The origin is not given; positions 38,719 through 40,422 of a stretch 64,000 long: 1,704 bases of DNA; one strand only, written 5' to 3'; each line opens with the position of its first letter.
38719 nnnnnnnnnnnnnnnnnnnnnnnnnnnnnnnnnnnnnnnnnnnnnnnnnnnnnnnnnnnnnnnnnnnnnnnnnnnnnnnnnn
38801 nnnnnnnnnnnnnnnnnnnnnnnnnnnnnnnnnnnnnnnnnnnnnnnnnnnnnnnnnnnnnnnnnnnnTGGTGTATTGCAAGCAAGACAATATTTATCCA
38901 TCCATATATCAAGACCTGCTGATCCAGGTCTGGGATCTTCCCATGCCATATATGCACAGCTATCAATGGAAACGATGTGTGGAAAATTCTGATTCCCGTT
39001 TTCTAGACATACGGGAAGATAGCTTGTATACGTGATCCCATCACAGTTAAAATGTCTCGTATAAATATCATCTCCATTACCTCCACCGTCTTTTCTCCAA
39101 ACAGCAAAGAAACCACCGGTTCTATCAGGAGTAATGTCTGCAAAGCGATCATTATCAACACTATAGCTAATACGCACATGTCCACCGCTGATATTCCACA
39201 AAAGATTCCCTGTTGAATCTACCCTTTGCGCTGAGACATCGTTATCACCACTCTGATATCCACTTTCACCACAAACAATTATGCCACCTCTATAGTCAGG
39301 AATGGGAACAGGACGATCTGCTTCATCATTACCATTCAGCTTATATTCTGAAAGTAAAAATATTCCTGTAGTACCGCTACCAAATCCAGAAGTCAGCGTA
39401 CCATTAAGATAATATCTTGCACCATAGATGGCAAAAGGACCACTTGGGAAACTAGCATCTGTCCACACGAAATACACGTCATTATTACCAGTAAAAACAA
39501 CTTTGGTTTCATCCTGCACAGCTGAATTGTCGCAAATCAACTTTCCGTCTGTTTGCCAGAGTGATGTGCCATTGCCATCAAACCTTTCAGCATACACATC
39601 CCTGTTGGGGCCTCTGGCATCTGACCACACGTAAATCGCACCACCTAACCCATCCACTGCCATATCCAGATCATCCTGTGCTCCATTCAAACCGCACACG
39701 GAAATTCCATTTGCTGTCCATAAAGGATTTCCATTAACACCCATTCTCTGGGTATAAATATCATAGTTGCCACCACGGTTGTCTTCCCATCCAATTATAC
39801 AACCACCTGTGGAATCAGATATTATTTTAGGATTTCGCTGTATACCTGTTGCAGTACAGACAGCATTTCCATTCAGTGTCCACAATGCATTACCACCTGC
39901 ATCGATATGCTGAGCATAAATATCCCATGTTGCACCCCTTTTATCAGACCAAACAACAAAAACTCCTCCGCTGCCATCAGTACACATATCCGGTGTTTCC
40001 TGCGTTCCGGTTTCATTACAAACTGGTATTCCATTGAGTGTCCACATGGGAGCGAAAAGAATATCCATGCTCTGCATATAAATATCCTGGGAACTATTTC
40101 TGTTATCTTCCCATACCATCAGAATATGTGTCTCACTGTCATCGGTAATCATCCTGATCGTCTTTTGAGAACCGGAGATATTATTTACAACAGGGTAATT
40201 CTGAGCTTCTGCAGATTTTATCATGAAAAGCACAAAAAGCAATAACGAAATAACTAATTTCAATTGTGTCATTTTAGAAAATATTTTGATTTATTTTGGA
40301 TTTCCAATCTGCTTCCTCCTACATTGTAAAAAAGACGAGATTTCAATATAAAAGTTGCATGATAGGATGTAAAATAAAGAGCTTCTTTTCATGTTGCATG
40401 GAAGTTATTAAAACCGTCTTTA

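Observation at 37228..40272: T9SS type-B cargo combining an unassigned ~56-aa WxDxR…DIYxQ repeat array with SprB repeats, without an adjacent PorP/SprF partner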

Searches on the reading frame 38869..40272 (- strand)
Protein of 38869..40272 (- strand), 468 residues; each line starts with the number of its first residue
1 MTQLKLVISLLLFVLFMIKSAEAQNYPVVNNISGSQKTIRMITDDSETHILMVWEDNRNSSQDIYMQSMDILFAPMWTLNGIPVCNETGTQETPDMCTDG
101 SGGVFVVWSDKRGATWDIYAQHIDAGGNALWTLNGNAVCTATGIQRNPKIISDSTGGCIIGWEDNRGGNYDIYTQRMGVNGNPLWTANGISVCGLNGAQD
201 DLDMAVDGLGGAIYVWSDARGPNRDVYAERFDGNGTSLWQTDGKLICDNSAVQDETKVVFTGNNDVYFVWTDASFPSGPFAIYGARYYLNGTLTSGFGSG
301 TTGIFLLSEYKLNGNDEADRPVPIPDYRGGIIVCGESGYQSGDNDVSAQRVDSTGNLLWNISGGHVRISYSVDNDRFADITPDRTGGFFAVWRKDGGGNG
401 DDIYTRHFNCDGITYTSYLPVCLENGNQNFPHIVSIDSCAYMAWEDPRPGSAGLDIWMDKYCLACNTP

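Call 8: find_homologous_proteins(query=window:38869-40272:-, max_evalue=0.001)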
Query seq(468 aa) (468 aa): 662 proteins with E <= 0.001 among 5415 candidates; the best 120 are listed.
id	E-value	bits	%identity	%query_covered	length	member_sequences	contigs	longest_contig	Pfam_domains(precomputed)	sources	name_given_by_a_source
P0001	8.2e-186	637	34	97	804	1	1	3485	PF13448.12,PF07372.18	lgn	-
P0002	1.8e-167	576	34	95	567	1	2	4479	PF26549.1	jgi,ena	-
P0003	9.2e-167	574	34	80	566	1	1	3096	PF18962.8,PF13860.13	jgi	jgi:hypothetical protein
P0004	2.9e-152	526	33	95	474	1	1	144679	PF07372.18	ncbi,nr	ncbi:MAG: hypothetical protein E3K37_02095 [Candidatus Kuenenia sp.]|nr:hypothetical protein [Candid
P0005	1.3e-149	517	35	78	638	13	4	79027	PF13448.12,PF18962.8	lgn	-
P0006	4.7e-143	496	31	95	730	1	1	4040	-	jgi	jgi:hypothetical protein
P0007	6.7e-139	482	31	98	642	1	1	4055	PF26240.1,PF07372.18,PF18962.8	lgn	-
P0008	6.9e-137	475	35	97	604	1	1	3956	PF13448.12,PF24797.2,PF13860.13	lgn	-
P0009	8.7e-137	475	30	95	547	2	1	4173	PF18962.8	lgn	-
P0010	1.2e-131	458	33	82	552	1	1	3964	PF18962.8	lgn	-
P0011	9.8e-130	452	40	51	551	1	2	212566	PF18962.8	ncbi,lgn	ncbi:MAG: T9SS type A sorting domain-containing protein [Bacteroidia bacterium]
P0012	3.9e-128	446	34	96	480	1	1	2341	PF07372.18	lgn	-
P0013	5.3e-128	446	32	95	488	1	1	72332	-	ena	-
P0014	2.3e-126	441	33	91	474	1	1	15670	-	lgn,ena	-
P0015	3.2e-125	437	34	87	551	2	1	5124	PF07372.18,PF18962.8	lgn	-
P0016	1.1e-124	435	33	96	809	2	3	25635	PF18962.8,PF13860.13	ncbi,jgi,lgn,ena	-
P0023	1.6e-117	411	45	97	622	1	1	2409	-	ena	-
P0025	2.7e-116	407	33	96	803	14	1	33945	PF13860.13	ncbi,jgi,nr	ncbi:MAG: T9SS C-terminal target domain-containing protein [Candidatus Latescibacterota bacterium]|n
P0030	1.9e-115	405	34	97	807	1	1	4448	PF18962.8,PF13860.13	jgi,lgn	jgi:hypothetical protein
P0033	5.1e-114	400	35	96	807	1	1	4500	PF18962.8,PF13860.13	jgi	-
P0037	4.3e-112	394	32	92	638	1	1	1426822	PF18962.8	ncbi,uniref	ncbi:T9SS type A sorting domain-containing protein [Ferruginibacter sp. SUN106]|uniref:T9SS type A s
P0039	6.4e-112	393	35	98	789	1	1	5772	PF13860.13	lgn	-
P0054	1.3e-108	382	30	95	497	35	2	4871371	-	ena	-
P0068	1.7e-106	375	35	82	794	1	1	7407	PF03640.21,PF13860.13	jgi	jgi:hypothetical protein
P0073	3.7e-105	371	32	95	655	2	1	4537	PF13860.13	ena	-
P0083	2.6e-104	368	31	82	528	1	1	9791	-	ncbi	ncbi:MAG: hypothetical protein ACFFDN_07940 [Candidatus Hodarchaeota archaeon]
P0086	8.7e-104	366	32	88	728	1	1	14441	PF01833.31,PF09099.17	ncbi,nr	ncbi:MAG: hypothetical protein SVO26_03830, partial [Chloroflexota bacterium]|nr:hypothetical protei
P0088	4.0e-103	364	35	89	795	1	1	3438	PF13860.13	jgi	-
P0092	6.3e-103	363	36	98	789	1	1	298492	PF13860.13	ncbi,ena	-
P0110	1.9e-101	358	32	95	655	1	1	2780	PF03640.21,PF13860.13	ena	-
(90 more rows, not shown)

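Call 12: search_solved_structures(query=A1, max_evalue=1, show_alignments=1)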
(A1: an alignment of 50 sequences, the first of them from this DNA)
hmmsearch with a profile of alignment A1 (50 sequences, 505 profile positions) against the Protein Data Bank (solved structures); distinct sequences matched with E-value up to 1: 1.
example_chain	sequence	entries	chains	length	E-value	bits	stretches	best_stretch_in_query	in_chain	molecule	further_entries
8xi2_E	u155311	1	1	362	0.28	12.7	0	259-314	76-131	U5-40K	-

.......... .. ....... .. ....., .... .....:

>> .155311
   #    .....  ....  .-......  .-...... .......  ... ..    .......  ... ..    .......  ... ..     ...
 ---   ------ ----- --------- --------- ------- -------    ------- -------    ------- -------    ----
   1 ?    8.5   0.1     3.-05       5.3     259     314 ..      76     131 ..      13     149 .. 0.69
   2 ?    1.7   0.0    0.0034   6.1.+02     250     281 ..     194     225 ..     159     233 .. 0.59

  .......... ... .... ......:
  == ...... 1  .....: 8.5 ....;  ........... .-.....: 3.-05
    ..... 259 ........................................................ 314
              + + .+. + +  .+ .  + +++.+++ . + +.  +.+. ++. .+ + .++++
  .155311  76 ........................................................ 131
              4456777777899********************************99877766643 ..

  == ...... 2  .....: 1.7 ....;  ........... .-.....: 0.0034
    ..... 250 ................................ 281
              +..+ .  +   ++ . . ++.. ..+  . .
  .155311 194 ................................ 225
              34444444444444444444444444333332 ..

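Call 13: search_protein_families(library=ncbifam, alignment_id=A1, max_evalue=0.01)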
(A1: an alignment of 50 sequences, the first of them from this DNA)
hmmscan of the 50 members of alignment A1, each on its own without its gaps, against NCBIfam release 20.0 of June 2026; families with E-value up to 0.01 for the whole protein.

A. member 1, seq(445 aa): 1 family
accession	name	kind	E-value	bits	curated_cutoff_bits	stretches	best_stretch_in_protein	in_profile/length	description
TIGR04275.1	beta_prop_Msarc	repeat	4.7e-09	35.9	85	1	30-43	22-35/40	beta-propeller repeat protein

B. families by the number of members that match (of 50 scanned): 23 families
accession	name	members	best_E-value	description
TIGR04275.1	beta_prop_Msarc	49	2e-25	beta-propeller repeat protein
TIGR04183.1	Por_Secre_tail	20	3e-12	T9SS type A sorting domain-containing protein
NF053835.1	PDIAV_lipo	5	1e-08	PDIAV motif-containing lipoprotein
NF038113.1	T9SSA_dep_M36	4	1e-08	T9SS-dependent M36 family metallopeptidase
NF052323.1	T9SSA_dep_M6i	4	9.3e-07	T9SS-dependent M6-like inactivated metalloprotease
NF005176.1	PRK06655.1-1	3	3.4e-08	flagellar hook assembly protein FlgD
NF033707.1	T9SS_sortase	3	1.1e-07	type IX secretion system sortase PorU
NF009276.0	PRK12633.1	2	1.1e-05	flagellar basal body rod modification protein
NF053614.1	AfsKbindKbpAStmc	2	0.00018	AfsK-binding protein KbpA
NF009453.0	PRK12813.1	2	0.00026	flagellar basal body rod modification protein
NF005223.0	PRK06719.1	2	0.00055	precorrin-2 dehydrogenase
NF047807.1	LIC10920_lipo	2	0.0012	LIC10920 family plasminogen-binding lipoprotein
NF002732.0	PRK02649.1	1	1.7e-05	NAD(+) kinase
TIGR02800.1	propeller_TolB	1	1.9e-05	Tol-Pal system beta propeller repeat protein TolB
NF033708.1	T9SS_Cterm_ChiA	1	0.00022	T9SS sorting signal type C domain-containing protein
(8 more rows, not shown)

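Call 18: predict_structure(alignment_id=A1)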
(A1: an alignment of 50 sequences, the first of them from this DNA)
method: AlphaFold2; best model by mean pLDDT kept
length: 445 residues; sequences in the alignment: 50
mean_pLDDT: 92.8   pTM: 0.93
mean pLDDT of the five models: 92.8, 92.0, 91.8, 91.4, 91.4
residues with pLDDT >= 90: 370; 70-90: 58; 50-70: 14; < 50: 3
segments of 3 or more residues with pLDDT < 50: 443-445
pLDDT, mean of each block of 10 residues (from residue 1): 86 96 95 95 97 96 97 97 96 97 97 97 98 97 96 98 98 97 97 96 98 97 95 96 96 84 97 88 78 83 97 80 94 88 84 94 95 86 95 90 95 95 86 93 49
secondary structure, 60 per line:
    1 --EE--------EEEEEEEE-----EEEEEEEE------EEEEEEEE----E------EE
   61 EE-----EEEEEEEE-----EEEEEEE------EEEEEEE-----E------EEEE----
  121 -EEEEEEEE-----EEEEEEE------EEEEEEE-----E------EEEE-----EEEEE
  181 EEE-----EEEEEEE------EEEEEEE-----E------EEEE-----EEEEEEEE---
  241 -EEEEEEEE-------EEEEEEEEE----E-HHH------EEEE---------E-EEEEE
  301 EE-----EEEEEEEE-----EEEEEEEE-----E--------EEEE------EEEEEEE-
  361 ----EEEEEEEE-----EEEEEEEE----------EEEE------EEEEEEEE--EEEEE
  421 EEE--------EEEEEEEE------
elements in order: E13-20 E26-33 E40-47 E59-62 E68-75 E81-87 E94-100 E113-116 E122-129 E135-141 E148-154 E167-170 E176-183 E189-195 E202-208 E221-224 E230-237 E242-249 E257-265 E281-284 E296-302 E308-315 E321-328 E343-346 E353-359 E365-372 E378-385 E396-399 E406-413 E416-423 E432-439

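Call 24: fold_search(model_id=the predicted structure, library=pdb)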
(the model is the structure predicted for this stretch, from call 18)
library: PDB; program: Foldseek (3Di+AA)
matches with E <= 10: 1041; with E <= 0.001: 525
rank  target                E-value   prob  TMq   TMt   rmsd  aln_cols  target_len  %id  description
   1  7roo                  2.6e-12  1.00  0.60  0.43   5.5       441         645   17  Crystal structure of Friedel-Crafts alkylating enzyme CylK from Cylindospermum licheniforme with bromide (released 2022-03-23)
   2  5jox_A                6.1e-09  1.00  0.32  0.29  18.8       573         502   10  Bacteroides ovatus Xyloglucan PUL GH43A in complex with AraDNJ (released 2016-08-10)
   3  5mvh                  7.5e-09  1.00  0.45  0.49  10.7       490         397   11  Glycoside Hydrolase BACCELL_00856 (released 2017-04-26)
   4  5mum                  1.4e-08  1.00  0.42  0.47  11.2       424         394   11  Glycoside Hydrolase BACINT_00347 (released 2017-04-26)
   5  2ya4_A                1.7e-08  1.00  0.40  0.38  13.2       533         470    9  Crystal structure of Streptococcus pneumoniae NanA (TIGR4) (released 2011-04-27)
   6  5muk                  2.4e-08  1.00  0.50  0.58   7.7       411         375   12  Glycoside Hydrolase BT3686 (released 2017-04-26)
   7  5mul                  2.9e-08  1.00  0.50  0.58   7.7       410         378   11  Glycoside Hydrolase BT3686 bound to Glucuronic Acid (released 2017-04-26)
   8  5efv_A                3.5e-08  1.00  0.25  0.19  23.4       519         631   10  The host-recognition device of Staphylococcus aureus phage Phi11 (released 2016-05-25)
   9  7esl                  3.7e-08  1.00  0.48  0.50  10.2       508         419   11  Crystal structure of a L-rhamnose-alpha-1,4-D-glucuronate lyase from Fusarium oxysporum 12S, N247A N-glycan free form (released 2021-08-04)
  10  4irt                  3.9e-08  1.00  0.44  0.49  11.0       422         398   11  Crystal structure of a putative neuraminidase (BACOVA_03493) from Bacteroides ovatus ATCC 8483 at 1.74 A resolution (released 2013-03-13)
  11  6gxs_A                5.6e-08  1.00  0.49  0.58   8.6       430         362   14  Crystal structure of CV39L lectin from Chromobacterium violaceum at 1.8 A resolution (released 2019-12-04)
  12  6gxs_B                6.9e-08  1.00  0.48  0.57   6.5       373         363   13  Crystal structure of CV39L lectin from Chromobacterium violaceum at 1.8 A resolution (released 2019-12-04)
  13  6qzh                  8.0e-08  1.00  0.38  0.25  13.9       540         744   10  Structure of the human CC Chemokine Receptor 7 in complex with the intracellular allosteric antagonist Cmp2105 and the i (released 2019-09-04)
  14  6r3r                  8.4e-08  1.00  0.30  0.28  16.6       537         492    9  First crystal structure of endo-levanase BT1760 from Bacteroides thetaiotaomicron (released 2019-06-19)
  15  2exh_A                8.4e-08  1.00  0.29  0.25  19.5       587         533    9  Structure of the family43 beta-Xylosidase from geobacillus stearothermophilus (released 2006-04-04)
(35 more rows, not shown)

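Call 27: search_protein_families(library=ncbifam, proteins=[P0001, P0002, P0004, P0011, P0023, P0037, P0054, P0083, P0086, P0025], max_evalue=0.00001)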
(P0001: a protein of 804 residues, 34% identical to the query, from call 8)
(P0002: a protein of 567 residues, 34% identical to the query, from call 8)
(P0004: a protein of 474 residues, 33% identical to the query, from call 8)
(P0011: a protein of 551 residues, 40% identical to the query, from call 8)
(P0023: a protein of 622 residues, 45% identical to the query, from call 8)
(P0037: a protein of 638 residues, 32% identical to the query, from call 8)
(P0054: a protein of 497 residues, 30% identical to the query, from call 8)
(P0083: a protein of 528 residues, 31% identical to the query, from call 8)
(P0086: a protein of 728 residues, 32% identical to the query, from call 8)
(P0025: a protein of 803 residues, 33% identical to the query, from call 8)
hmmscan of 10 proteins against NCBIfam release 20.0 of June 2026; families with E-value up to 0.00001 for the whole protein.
P0001 (804 aa): 1 family
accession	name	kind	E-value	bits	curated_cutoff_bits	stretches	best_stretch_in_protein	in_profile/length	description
TIGR04275.1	beta_prop_Msarc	repeat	1.4e-32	111.1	85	0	225-242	18-35/40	beta-propeller repeat protein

P0002 (567 aa): 2 families
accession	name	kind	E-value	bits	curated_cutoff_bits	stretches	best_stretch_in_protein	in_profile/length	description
TIGR04275.1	beta_prop_Msarc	repeat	8.4e-14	51.1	85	0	35-72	3-35/40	beta-propeller repeat protein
TIGR04183.1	Por_Secre_tail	domain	3.8e-06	26.8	23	0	487-564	2-70/72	T9SS type A sorting domain-containing protein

P0004 (474 aa): 1 family
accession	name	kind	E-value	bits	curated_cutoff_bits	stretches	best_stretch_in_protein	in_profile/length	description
TIGR04275.1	beta_prop_Msarc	repeat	1.9e-18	65.9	85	0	62-78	18-34/40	beta-propeller repeat protein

P0011 (551 aa): 3 families
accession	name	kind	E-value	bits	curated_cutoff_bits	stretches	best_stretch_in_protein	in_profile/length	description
TIGR04275.1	beta_prop_Msarc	repeat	5e-13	48.6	85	0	92-127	5-35/40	beta-propeller repeat protein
TIGR04183.1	Por_Secre_tail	domain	8.2e-08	32.1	23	1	485-550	9-71/72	T9SS type A sorting domain-containing protein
NF053835.1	PDIAV_lipo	equivalog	2.6e-07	30.4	90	0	309-433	35-156/458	PDIAV motif-containing lipoprotein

P0023 (622 aa): 1 family
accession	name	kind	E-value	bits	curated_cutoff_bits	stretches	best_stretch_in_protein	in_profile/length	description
TIGR04275.1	beta_prop_Msarc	repeat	6.9e-09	35.3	85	0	136-172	4-35/40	beta-propeller repeat protein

P0037 (638 aa): 2 families
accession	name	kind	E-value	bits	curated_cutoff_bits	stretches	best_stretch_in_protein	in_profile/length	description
TIGR04275.1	beta_prop_Msarc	repeat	8.1e-12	44.7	85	0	219-235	20-35/40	beta-propeller repeat protein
TIGR04183.1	Por_Secre_tail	domain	4.1e-10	39.5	23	1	566-638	1-72/72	T9SS type A sorting domain-containing protein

P0054 (497 aa): 1 family
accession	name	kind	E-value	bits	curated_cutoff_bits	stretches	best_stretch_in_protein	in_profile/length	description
TIGR04275.1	beta_prop_Msarc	repeat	4.7e-10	39.1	85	0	186-201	20-35/40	beta-propeller repeat protein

P0083 (528 aa): 1 family
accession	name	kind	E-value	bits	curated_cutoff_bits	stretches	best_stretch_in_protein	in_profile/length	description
TIGR04275.1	beta_prop_Msarc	repeat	7.3e-15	54.5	85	0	351-368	18-35/40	beta-propeller repeat protein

P0086 (728 aa): 4 families
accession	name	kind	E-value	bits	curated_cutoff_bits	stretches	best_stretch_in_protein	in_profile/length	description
NF058597.1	CoaZ_rpt_PGGG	domain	2.3e-28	98.1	30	3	601-679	2-79/88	choice-of-anchor Z repeating domain-containing protein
TIGR04275.1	beta_prop_Msarc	repeat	2.8e-22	78.2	85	0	48-85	3-35/40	beta-propeller repeat protein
TIGR03908.1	QH_alpha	equivalog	4.6e-15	55.1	274.35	0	424-503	291-368/510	quinohemoprotein amine dehydrogenase subunit alpha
NF053835.1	PDIAV_lipo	equivalog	3.6e-06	26.6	90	0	159-197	84-122/458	PDIAV motif-containing lipoprotein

P0025 (803 aa): 2 families
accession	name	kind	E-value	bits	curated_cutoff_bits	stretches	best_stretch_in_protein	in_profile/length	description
TIGR04275.1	beta_prop_Msarc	repeat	2.9e-23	81.3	85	0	161-178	18-35/40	beta-propeller repeat protein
TIGR04183.1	Por_Secre_tail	domain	2.5e-07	30.6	23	1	720-800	2-70/72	T9SS type A sorting domain-containing protein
